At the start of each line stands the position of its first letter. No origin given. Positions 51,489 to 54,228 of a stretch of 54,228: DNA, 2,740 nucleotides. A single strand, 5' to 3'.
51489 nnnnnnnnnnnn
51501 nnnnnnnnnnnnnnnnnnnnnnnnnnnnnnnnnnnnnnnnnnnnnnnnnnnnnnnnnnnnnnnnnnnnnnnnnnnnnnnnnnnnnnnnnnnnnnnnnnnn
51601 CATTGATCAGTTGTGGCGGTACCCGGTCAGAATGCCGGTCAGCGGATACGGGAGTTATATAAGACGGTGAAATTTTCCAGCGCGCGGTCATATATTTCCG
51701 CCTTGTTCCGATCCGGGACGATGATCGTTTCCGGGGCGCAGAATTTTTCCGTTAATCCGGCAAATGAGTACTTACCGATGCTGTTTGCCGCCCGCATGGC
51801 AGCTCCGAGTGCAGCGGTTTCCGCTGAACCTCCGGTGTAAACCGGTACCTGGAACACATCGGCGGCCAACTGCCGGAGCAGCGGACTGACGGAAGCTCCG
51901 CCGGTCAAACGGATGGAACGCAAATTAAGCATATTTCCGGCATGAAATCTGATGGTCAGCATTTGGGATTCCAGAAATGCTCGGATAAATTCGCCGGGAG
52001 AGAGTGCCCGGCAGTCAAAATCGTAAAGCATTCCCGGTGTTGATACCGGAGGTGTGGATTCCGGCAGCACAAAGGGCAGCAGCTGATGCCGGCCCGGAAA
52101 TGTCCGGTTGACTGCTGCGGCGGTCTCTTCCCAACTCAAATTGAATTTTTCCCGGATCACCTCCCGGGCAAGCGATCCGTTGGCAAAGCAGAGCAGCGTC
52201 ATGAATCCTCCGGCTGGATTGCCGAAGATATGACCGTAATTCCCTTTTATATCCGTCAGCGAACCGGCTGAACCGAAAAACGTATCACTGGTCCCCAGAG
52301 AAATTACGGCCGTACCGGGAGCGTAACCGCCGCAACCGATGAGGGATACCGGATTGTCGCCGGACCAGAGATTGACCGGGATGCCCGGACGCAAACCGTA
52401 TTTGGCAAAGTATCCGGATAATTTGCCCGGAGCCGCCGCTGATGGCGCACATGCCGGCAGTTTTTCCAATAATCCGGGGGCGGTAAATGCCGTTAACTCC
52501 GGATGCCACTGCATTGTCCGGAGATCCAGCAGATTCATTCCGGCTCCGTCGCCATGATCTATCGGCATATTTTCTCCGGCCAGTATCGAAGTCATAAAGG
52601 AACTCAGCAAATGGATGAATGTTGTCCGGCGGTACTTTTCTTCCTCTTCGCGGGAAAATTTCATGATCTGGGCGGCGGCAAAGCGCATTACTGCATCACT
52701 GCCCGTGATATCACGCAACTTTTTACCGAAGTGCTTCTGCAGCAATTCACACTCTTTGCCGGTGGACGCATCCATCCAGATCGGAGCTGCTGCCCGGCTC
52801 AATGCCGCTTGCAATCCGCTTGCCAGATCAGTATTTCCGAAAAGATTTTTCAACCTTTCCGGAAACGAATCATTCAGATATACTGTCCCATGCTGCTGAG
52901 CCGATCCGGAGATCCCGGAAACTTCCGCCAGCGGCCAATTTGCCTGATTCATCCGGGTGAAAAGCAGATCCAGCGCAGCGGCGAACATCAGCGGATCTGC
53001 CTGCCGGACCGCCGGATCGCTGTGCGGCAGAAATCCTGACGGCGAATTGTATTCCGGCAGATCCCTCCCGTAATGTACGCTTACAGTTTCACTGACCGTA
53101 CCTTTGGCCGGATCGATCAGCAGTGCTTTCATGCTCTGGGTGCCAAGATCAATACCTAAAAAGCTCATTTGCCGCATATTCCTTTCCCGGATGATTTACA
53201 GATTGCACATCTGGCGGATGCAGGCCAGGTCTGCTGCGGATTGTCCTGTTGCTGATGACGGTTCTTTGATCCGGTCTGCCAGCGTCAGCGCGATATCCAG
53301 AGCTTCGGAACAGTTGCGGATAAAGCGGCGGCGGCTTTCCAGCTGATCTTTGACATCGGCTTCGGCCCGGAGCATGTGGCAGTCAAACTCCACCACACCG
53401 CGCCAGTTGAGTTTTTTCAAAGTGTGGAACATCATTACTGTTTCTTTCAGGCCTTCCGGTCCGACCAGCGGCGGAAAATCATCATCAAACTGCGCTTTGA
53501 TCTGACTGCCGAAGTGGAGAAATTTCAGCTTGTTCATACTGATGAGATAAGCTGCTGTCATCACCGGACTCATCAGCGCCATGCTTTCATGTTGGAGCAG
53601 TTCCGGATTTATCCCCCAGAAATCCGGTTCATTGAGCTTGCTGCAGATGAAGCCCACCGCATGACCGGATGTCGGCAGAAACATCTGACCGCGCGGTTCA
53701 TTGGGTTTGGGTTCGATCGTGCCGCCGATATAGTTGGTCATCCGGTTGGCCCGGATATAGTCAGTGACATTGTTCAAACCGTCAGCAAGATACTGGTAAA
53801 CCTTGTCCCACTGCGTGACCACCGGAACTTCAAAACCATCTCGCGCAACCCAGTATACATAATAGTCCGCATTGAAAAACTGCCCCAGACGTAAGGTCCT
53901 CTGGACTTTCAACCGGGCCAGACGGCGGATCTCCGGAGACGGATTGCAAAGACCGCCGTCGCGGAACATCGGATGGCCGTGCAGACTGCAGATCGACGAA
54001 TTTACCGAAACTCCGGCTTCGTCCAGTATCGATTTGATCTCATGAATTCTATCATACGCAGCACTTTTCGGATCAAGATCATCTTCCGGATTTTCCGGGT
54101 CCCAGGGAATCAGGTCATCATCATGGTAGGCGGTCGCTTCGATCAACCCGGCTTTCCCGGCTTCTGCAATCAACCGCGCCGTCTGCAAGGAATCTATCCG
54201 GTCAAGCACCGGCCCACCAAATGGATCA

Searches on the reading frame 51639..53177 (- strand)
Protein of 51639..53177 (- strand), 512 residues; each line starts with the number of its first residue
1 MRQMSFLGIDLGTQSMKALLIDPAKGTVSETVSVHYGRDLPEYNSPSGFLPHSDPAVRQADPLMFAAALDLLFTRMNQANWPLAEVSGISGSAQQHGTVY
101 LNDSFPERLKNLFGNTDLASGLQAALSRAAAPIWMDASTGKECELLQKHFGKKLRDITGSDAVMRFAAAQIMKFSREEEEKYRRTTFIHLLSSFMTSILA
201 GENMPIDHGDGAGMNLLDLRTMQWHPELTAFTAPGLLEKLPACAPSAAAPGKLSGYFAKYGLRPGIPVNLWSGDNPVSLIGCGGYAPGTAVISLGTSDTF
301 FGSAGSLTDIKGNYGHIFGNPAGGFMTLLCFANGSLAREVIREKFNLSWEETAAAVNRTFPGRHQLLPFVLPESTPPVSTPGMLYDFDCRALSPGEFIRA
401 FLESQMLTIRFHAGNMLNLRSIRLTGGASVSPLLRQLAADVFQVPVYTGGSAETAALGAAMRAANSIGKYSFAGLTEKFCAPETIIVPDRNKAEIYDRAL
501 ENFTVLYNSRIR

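Call 72: search_protein_families(library=pfam, proteins=[window:51639-53177:-], max_evalue=0.00001)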
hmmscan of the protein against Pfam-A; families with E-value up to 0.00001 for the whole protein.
window:51639-53177:- (512 aa): 2 families
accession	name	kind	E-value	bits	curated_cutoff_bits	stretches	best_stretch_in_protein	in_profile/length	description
PF00370.27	FGGY_N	-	5.6e-21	75.7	28.8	1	132-281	96-245/245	FGGY family of carbohydrate kinases, N-terminal domain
PF02782.22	FGGY_C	-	1.1e-17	64.9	27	1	290-464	1-195/198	FGGY family of carbohydrate kinases, C-terminal domain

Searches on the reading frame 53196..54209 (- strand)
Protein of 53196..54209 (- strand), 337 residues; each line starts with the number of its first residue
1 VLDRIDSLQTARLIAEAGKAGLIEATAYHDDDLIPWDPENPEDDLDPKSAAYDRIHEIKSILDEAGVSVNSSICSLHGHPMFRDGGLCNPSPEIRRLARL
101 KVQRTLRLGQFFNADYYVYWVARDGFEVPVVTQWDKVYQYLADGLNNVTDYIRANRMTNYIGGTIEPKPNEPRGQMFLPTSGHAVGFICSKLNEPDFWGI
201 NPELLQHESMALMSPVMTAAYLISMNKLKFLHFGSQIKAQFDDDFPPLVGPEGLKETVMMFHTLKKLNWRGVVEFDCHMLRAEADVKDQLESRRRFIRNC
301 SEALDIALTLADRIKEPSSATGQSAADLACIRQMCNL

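Call 72: search_protein_families(library=pfam, proteins=[window:53196-54209:-], max_evalue=0.00001)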
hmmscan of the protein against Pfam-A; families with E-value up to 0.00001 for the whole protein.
window:53196-54209:- (337 aa): 1 family
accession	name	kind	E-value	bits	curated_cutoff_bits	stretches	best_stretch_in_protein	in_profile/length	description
PF01261.30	AP_endonuc_2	-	3e-08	34.1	31.1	1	38-291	27-244/249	Xylose isomerase-like TIM barrel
